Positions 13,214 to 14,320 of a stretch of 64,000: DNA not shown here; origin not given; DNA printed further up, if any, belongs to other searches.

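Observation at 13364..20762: phnW-phnA-phnY (AEP to phosphonoacetate to acetate + Pi) operon carries two extra genes and a divergent LysR regulator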

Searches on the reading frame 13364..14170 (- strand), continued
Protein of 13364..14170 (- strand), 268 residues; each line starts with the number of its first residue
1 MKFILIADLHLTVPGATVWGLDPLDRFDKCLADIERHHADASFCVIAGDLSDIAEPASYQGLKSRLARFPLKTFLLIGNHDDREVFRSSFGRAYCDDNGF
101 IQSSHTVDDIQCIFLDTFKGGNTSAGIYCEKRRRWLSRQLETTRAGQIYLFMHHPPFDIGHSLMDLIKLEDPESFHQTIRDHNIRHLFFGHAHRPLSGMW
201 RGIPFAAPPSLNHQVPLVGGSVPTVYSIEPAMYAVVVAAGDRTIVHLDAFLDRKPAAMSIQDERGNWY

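Call 70: get_annotated_region(hit=H84, flank=6000)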
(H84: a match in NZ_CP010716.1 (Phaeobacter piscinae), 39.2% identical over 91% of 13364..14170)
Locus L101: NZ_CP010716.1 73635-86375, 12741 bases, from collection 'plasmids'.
description: Phaeobacter piscinae strain P18 plasmid pP18_a, complete sequence
organism: Phaeobacter piscinae (NCBI taxid 1580596)
taxonomy: Bacteria; Pseudomonadota; Alphaproteobacteria; Rhodobacterales; Roseobacteraceae; Phaeobacter; Phaeobacter piscinae
host: -; source: cell culture,fish larvae aquaculture; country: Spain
typing (MOB-suite, as given by PLSDB): conjugative; replicon rep_cluster_558; relaxase MOBP; mating-pair formation MPF_T
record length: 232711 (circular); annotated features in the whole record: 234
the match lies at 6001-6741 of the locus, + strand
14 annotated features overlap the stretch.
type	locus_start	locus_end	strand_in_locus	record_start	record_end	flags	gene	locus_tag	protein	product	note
CDS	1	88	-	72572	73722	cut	-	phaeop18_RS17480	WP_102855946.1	IS3 family transposase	-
CDS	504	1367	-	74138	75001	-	-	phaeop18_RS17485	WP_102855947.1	LysR family transcriptional regulator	GO:0006355 - regulation of DNA-templated transcription [Evidence IEA]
CDS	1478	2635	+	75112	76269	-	-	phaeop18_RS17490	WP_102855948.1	ABC transporter ATP-binding protein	-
CDS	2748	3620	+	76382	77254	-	-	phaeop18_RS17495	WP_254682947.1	sugar ABC transporter permease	-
CDS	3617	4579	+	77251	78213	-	-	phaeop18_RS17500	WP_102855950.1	carbohydrate ABC transporter permease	GO:0008643 - carbohydrate transport [Evidence IEA]; GO:0055085 - transmembrane transport [Evidence IEA]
CDS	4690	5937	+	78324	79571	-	-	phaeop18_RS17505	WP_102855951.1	ABC transporter substrate-binding protein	-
CDS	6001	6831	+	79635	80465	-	-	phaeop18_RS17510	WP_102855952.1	metallophosphoesterase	-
CDS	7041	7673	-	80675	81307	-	-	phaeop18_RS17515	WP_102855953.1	tyrosine-type recombinase/integrase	GO:0015074 - DNA integration [Evidence IEA]; GO:0006310 - DNA recombination [Evidence IEA]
CDS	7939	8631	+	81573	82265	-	-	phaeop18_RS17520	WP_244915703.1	alpha/beta hydrolase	-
CDS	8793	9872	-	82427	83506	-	-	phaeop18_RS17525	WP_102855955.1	type IV secretion system protein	-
CDS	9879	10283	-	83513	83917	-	-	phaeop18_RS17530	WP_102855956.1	hypothetical protein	-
CDS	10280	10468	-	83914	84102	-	-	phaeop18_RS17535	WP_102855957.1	hypothetical protein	-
CDS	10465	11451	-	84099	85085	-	-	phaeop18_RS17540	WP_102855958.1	ATPase, T2SS/T4P/T4SS family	-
CDS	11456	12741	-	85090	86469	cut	-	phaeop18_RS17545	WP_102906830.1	TrbI/VirB10 family protein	-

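Call 71: get_annotated_region(hit=H82, flank=6000)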
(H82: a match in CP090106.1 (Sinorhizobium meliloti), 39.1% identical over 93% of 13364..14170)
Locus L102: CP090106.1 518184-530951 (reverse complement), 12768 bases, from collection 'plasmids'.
description: Sinorhizobium meliloti strain Ak57 plasmid pSymB, complete sequence
organism: Sinorhizobium meliloti (NCBI taxid 382)
taxonomy: Bacteria; Pseudomonadota; Alphaproteobacteria; Hyphomicrobiales; Rhizobiaceae; Sinorhizobium; Sinorhizobium meliloti
host: -; source: Medicago,Cell culture,Plant nodule; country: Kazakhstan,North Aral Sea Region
typing (MOB-suite, as given by PLSDB): non-mobilizable
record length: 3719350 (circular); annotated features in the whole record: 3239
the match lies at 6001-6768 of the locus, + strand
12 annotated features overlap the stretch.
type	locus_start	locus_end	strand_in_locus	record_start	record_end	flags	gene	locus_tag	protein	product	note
CDS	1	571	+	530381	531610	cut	-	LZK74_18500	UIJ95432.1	ROK family transcriptional regulator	-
CDS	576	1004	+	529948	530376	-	-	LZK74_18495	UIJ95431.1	RbsD/FucU family protein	-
CDS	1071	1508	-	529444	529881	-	-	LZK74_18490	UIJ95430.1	DoxX family protein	-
CDS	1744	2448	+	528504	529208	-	-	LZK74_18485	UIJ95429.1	Crp/Fnr family transcriptional regulator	-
CDS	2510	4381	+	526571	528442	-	cyaD1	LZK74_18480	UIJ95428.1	adenylate cyclase CyaD1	-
CDS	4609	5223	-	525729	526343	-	-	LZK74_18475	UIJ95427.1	FecR family protein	-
CDS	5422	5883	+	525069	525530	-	-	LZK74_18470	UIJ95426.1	sel1 repeat family protein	-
CDS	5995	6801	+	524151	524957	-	-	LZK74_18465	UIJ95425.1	phosphodiesterase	-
CDS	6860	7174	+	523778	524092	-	-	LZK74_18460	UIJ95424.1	YkgJ family cysteine cluster protein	-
CDS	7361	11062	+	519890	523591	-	putA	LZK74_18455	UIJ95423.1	trifunctional transcriptional regulator/proline dehydrogenase/L-glutamate gamma-semialdehyde dehydrogenase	-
CDS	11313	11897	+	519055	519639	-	-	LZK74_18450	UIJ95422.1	IMPACT family protein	-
CDS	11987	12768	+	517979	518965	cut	-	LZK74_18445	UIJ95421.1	aldo/keto reductase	-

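Call 74: predict_structure(alignment_id=A2)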
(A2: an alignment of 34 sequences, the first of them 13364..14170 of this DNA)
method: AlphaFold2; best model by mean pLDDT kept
length: 268 residues; sequences in the alignment: 34
mean_pLDDT: 85.7   pTM: 0.86
mean pLDDT of the five models: 85.7, 85.4, 84.8, 82.7, 80.6
residues with pLDDT >= 90: 162; 70-90: 69; 50-70: 22; < 50: 15
segments of 3 or more residues with pLDDT < 50: 216-220, 222-226, 264-268
pLDDT, mean of each block of 10 residues (from residue 1): 94 85 90 94 95 91 96 94 93 92 93 89 81 95 87 91 83 95 93 82 92 60 52 90 88 60 49
secondary structure, 60 per line:
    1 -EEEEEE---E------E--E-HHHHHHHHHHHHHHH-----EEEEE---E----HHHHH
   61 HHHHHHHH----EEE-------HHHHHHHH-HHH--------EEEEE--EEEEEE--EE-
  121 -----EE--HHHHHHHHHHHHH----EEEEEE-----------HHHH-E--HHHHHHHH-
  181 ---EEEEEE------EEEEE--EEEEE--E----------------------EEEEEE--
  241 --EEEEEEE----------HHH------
elements in order: E2-7 H23-37 E43-47 H56-68 E73-75 H83-90 E103-107 E110-115 H130-142 E147-152 H164-167 H172-179 E184-189 E196-200 E203-207 E233-238 E243-249

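Call 77: fold_search(model_id=the predicted structure, library=pdb)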
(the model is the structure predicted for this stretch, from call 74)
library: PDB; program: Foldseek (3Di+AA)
matches with E <= 10: 894; with E <= 0.001: 122
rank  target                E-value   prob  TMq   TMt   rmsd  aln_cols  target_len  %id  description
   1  3d03_A                5.3e-19  1.00  0.84  0.82   4.2       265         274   22  1.9A structure of Glycerophoshphodiesterase (GpdQ) from Enterobacter aerogenes (released 2008-10-14)
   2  2zo9_B                1.2e-18  1.00  0.83  0.83   4.2       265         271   22  Malonate-bound structure of the glycerophosphodiesterase from Enterobacter aerogenes (GpdQ) and characterization of th (released 2008-10-07)
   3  2dxl_A                1.3e-17  1.00  0.83  0.83   4.4       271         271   22  Glycerophosphodiesterase from Enterobacter aerogenes (released 2007-05-22)
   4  3ib7                  7.3e-17  1.00  0.81  0.74   4.6       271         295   22  Crystal structure of full length Rv0805 (released 2009-09-29)
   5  2hyp                  4.2e-16  1.00  0.73  0.84   3.0       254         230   22  Crystal structure of Rv0805 D66A mutant (released 2006-12-26)
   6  2hy1                  7.3e-16  1.00  0.73  0.86   2.9       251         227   22  Crystal structure of Rv0805 (released 2006-12-26)
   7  2hyo                  1.6e-15  1.00  0.73  0.85   3.1       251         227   22  Crystal structure of Rv0805 N97A mutant (released 2006-12-26)
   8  5kar_A                1.7e-09  1.00  0.61  0.42   5.9       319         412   16  Murine acid sphingomyelinase-like phosphodiesterase 3b (SMPDL3B) (released 2016-10-05)
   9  2xmo_A                1.1e-08  1.00  0.69  0.46   3.9       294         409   16  The crystal structure of Lmo2642 (released 2011-02-23)
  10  4tug_A                9.6e-08  1.00  0.52  0.45   6.4       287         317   15  Crystal structure of MjMre11-DNA2 complex (released 2014-10-15)
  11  1qfc                  2.4e-07  1.00  0.54  0.51   7.6       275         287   14  STRUCTURE OF RAT PURPLE ACID PHOSPHATASE (released 2000-04-10)
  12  4tug_C                3.7e-07  1.00  0.52  0.46   6.2       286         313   14  Crystal structure of MjMre11-DNA2 complex (released 2014-10-15)
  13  4tug_F                5.3e-07  1.00  0.54  0.48   5.7       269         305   16  Crystal structure of MjMre11-DNA2 complex (released 2014-10-15)
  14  3av0_A                5.6e-07  1.00  0.49  0.37   6.5       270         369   16  Crystal structure of Mre11-Rad50 bound to ATP S (released 2011-05-25)
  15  4tug_D                6.0e-07  1.00  0.44  0.40   6.3       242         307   16  Crystal structure of MjMre11-DNA2 complex (released 2014-10-15)
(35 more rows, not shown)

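Call 80: search_protein_families(library=pfam, proteins=[L095:7857-9422:+, L095:13792-15051:+], max_evalue=0.00001)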
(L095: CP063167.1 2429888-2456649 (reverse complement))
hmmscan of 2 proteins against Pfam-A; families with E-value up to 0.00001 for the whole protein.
L095:7857-9422:+ (521 aa): 1 family
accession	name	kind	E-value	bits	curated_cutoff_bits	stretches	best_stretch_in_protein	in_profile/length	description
PF00496.27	SBP_bac_5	-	6e-59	200.4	32.4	1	90-408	1-336/368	Bacterial extracellular solute-binding proteins, family 5 Middle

L095:13792-15051:+ (419 aa): 1 family
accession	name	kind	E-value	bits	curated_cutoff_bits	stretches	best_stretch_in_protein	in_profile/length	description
PF01663.27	Phosphodiest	-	5.8e-28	98.9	23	1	8-280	2-257/342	Type I phosphodiesterase / nucleotide pyrophosphatase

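Call 90: find_related_loci(query=A2, collection=metagenome_contigs, flank=8000)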
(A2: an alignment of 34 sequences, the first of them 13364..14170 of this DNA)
Query A2 (268 aa) in metagenome_contigs; peptide patterns used: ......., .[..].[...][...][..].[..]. (x = any residue, [..] = any of these).
600 stretches matched a pattern (row limit reached: there are more); 366 encode a relative of the query (tblastn E <= 1e-3); the best 80 are kept; 80 distinct loci.
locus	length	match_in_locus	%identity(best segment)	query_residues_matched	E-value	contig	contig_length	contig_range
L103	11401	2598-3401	68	1-268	1e-130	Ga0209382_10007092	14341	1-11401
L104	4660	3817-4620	56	1-268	3e-101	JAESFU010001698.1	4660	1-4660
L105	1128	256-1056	55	1-267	1e-103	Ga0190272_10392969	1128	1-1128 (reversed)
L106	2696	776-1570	54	1-267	1e-95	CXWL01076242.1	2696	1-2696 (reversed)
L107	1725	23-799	50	1-259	1e-91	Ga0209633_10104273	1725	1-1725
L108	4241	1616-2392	54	1-259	2e-84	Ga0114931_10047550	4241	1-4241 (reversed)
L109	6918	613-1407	52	1-267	5e-83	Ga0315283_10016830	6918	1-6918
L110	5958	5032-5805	51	1-258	2e-79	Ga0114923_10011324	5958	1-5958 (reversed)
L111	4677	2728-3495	46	1-254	8e-76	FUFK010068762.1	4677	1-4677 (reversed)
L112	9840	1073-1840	46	1-254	3e-75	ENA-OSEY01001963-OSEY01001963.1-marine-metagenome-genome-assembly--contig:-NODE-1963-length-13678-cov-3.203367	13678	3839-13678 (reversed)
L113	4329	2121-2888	47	2-257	8e-74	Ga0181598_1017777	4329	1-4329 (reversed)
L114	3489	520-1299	48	1-256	2e-73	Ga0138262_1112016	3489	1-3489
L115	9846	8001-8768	47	2-257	2e-72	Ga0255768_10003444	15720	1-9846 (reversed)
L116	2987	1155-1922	47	2-257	5e-73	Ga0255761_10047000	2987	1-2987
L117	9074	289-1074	45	1-260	1e-71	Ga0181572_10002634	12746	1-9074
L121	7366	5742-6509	45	1-254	6e-71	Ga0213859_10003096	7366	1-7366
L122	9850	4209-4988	46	1-256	4e-70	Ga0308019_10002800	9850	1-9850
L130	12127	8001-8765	45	1-254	2e-65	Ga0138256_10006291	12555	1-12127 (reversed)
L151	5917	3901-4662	42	1-252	9e-60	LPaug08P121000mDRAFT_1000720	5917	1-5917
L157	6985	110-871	41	1-252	3e-58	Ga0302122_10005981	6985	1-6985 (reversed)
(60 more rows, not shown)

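Call 95: search_protein_families(library=ncbifam, proteins=[L151:1-1188:+, L151:1214-2437:+, L151:2440-3864:+, L151:3901-4701:+, L157:5077-6333:-, L157:3638-5047:-, L157:2008-3492:-, L095:12995-13795:+], max_evalue=1e-20)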
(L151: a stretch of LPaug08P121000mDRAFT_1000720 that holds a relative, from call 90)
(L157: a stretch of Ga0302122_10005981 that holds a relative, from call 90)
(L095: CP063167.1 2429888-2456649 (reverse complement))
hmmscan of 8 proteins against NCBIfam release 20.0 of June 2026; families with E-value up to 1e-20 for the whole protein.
L151:1-1188:+ (395 aa): 4 families
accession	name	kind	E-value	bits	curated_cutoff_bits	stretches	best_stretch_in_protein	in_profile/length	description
TIGR02326.1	transamin_PhnW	equivalog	1.3e-176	587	400.8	1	33-394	2-362/363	2-aminoethylphosphonate--pyruvate transaminase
NF010006.0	PRK13479.1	equivalog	2.8e-172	572.9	296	1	33-394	4-363/369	2-aminoethylphosphonate--pyruvate transaminase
TIGR03301.1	PhnW-AepZ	equivalog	5.5e-154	512.8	360.8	1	36-390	1-353/355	2-aminoethylphosphonate aminotransferase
NF046070.1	PyrdoxPyrvTramin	equivalog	6.4e-35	120.7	600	1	33-375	4-346/369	pyridoxamine--pyruvate transaminase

L151:1214-2437:+ (407 aa): 1 family
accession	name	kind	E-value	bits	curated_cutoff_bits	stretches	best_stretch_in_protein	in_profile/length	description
TIGR02335.1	hydr_PhnA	equivalog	4.5e-143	477.2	407.55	1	2-405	1-407/408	phosphonoacetate hydrolase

L151:2440-3864:+ (474 aa): 38 families (the best 25 are shown)
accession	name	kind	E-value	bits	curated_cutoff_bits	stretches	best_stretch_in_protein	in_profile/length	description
TIGR03250.1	PhnAcAld_DH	equivalog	6.2e-186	618.6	635.65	1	8-471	8-472/472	phosphonoacetaldehyde dehydrogenase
NF040648.1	lactal_redase_Meth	equivalog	1.1e-124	417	650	1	7-466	2-459/463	lactaldehyde dehydrogenase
NF047626.1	SulfactDhSafD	equivalog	5.7e-107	358.6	700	1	20-466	4-451/454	sulfoacetaldehyde dehydrogenase SafD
TIGR01780.1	SSADH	subfamily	3.2e-101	339.4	646.35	1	21-465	1-448/448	succinate-semialdehyde dehydrogenase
TIGR01804.1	BADH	equivalog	2.5e-90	303.2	668.6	1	16-465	12-467/467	betaine-aldehyde dehydrogenase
TIGR02299.1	HpaE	equivalog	6e-88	295.5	638.35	1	7-472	4-479/488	5-carboxymethyl-2-hydroxymuconate semialdehyde dehydrogenase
NF040869.1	G3PDH_Arch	equivalog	3.4e-87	293.3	780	1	3-466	19-488/502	NADP-dependent glyceraldehyde-3-phosphate dehydrogenase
NF009725.0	PRK13252.1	equivalog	7.7e-87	291.7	593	1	15-466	20-476/488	betaine-aldehyde dehydrogenase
NF006916.0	PRK09407.1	equivalog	1.9e-85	287.5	521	1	17-466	34-489/526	succinic semialdehyde dehydrogenase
NF042993.1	AlphKGSA_gudD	equivalog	2.6e-85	287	770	1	17-467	19-478/481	alpha-ketoglutaric semialdehyde dehydrogenase GucD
NF052305.1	DioxValDhHalo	equivalog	1.1e-83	281.8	750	1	15-466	18-478/483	2,5-dioxovalerate dehydrogenase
NF010000.0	PRK13473.1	subfamily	6.4e-82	275.7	615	1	16-465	16-468/475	aminobutyraldehyde dehydrogenase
NF045735.1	PaDhStyDPseudo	equivalog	1.1e-81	275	850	1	16-467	17-479/483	phenylacetaldehyde dehydrogenase StyD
NF006915.0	PRK09406.1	equivalog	4.1e-79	266.6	730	1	20-466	4-453/457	NADP-dependent succinic semialdehyde dehydrogenase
NF007497.0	PRK10090.1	equivalog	2.8e-78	263.8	500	1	14-453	19-462/480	aldehyde dehydrogenase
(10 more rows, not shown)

L151:3901-4701:+ (266 aa): 2 families
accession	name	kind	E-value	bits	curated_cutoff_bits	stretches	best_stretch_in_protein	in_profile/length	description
NF050112.1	PhdiestSpdARhizob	equivalog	6.3e-78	262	400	1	2-252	1-256/264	2', 3'cyclic nucleotide phosphodiesterase SpdA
NF008359.0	PRK11148.1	equivalog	5e-30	104.9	225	1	1-208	15-219/275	3',5'-cyclic-AMP phosphodiesterase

L157:5077-6333:- (418 aa): 1 family
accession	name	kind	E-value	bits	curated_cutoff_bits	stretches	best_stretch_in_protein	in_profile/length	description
TIGR02335.1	hydr_PhnA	equivalog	1.9e-154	514.7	407.55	1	6-416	1-407/408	phosphonoacetate hydrolase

L157:3638-5047:- (469 aa): 39 families (the best 25 are shown)
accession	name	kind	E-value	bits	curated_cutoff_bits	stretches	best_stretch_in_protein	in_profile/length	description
TIGR03250.1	PhnAcAld_DH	equivalog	9.2e-236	782.9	635.65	1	3-468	8-472/472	phosphonoacetaldehyde dehydrogenase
NF040648.1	lactal_redase_Meth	equivalog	9.7e-133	443.5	650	1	1-464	1-460/463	lactaldehyde dehydrogenase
NF047626.1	SulfactDhSafD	equivalog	2.7e-108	362.9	700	1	15-464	3-452/454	sulfoacetaldehyde dehydrogenase SafD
TIGR01780.1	SSADH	subfamily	4.1e-95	319.3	646.35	1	17-462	1-448/448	succinate-semialdehyde dehydrogenase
NF006916.0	PRK09407.1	equivalog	2e-92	310.5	521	1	10-464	31-490/526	succinic semialdehyde dehydrogenase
TIGR01804.1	BADH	equivalog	2.6e-92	309.8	668.6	1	2-462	1-467/467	betaine-aldehyde dehydrogenase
NF009725.0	PRK13252.1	equivalog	1.1e-91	307.7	593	1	2-464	10-477/488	betaine-aldehyde dehydrogenase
NF010000.0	PRK13473.1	subfamily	1.4e-89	301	615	1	1-462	5-468/475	aminobutyraldehyde dehydrogenase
NF042993.1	AlphKGSA_gudD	equivalog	2.1e-88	297.2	770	1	2-464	7-478/481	alpha-ketoglutaric semialdehyde dehydrogenase GucD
NF040869.1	G3PDH_Arch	equivalog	2.4e-88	297.1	780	1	2-464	23-489/502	NADP-dependent glyceraldehyde-3-phosphate dehydrogenase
NF052305.1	DioxValDhHalo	equivalog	4.5e-86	289.6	750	1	2-464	8-479/483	2,5-dioxovalerate dehydrogenase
TIGR02299.1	HpaE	equivalog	7.5e-85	285.3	638.35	1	2-466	4-476/488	5-carboxymethyl-2-hydroxymuconate semialdehyde dehydrogenase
NF045735.1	PaDhStyDPseudo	equivalog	7.7e-83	278.8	850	1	1-465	5-480/483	phenylacetaldehyde dehydrogenase StyD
NF008415.0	PRK11241.1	equivalog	6.6e-82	275.7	828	1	2-463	14-477/482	NADP-dependent succinate-semialdehyde dehydrogenase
TIGR01237.1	D1pyr5carbox2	equivalog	3.8e-81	273.4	659.65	1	2-465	36-508/511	L-glutamate gamma-semialdehyde dehydrogenase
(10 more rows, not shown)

L157:2008-3492:- (494 aa): 38 families (the best 25 are shown)
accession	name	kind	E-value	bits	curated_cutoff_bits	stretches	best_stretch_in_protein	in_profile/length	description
TIGR01804.1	BADH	equivalog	2e-132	442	668.6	1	25-488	1-467/467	betaine-aldehyde dehydrogenase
NF009725.0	PRK13252.1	equivalog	5.8e-131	437.3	593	1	22-492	7-479/488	betaine-aldehyde dehydrogenase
TIGR02299.1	HpaE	equivalog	6.4e-123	410.9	638.35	1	24-492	3-476/488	5-carboxymethyl-2-hydroxymuconate semialdehyde dehydrogenase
NF010000.0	PRK13473.1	subfamily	5.1e-117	391.4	615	1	24-491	5-471/475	aminobutyraldehyde dehydrogenase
NF045735.1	PaDhStyDPseudo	equivalog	2.3e-111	372.8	850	1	23-492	4-481/483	phenylacetaldehyde dehydrogenase StyD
NF042993.1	AlphKGSA_gudD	equivalog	7.6e-107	358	770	1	25-490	7-478/481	alpha-ketoglutaric semialdehyde dehydrogenase GucD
NF045736.1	PaDhStyDRhodo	equivalog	3.5e-105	352.3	800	1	22-490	3-475/479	phenylacetaldehyde dehydrogenase StyD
NF052305.1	DioxValDhHalo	equivalog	1.8e-104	350.4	750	1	25-471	8-458/483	2,5-dioxovalerate dehydrogenase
NF050026.1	AcaldDHExaC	equivalog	5.9e-103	345.1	900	1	24-490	18-491/503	acetaldehyde dehydrogenase ExaC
TIGR03216.1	OH_muco_semi_DH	equivalog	4.7e-99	332.2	693.25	1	25-493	4-480/481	2-hydroxymuconic semialdehyde dehydrogenase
NF040648.1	lactal_redase_Meth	equivalog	5e-92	309.3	650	1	25-488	2-458/463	lactaldehyde dehydrogenase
NF007497.0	PRK10090.1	equivalog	2e-90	303.9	500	1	23-490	8-475/480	aldehyde dehydrogenase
TIGR01780.1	SSADH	subfamily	1.4e-89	301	646.35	1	42-488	2-448/448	succinate-semialdehyde dehydrogenase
TIGR03374.1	ABALDH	equivalog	4.3e-87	292.9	909.3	1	25-491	5-470/472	aminobutyraldehyde dehydrogenase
NF002852.0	PRK03137.1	subfamily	1.3e-86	291.5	648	1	24-490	39-510/514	L-glutamate gamma-semialdehyde dehydrogenase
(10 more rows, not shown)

L095:12995-13795:+ (266 aa): 2 families
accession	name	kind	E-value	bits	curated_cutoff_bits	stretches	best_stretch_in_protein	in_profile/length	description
NF050112.1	PhdiestSpdARhizob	equivalog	3.6e-74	249.7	400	1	3-252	1-256/264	2', 3'cyclic nucleotide phosphodiesterase SpdA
NF008359.0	PRK11148.1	equivalog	1.1e-23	84.1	225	1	3-204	16-215/275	3',5'-cyclic-AMP phosphodiesterase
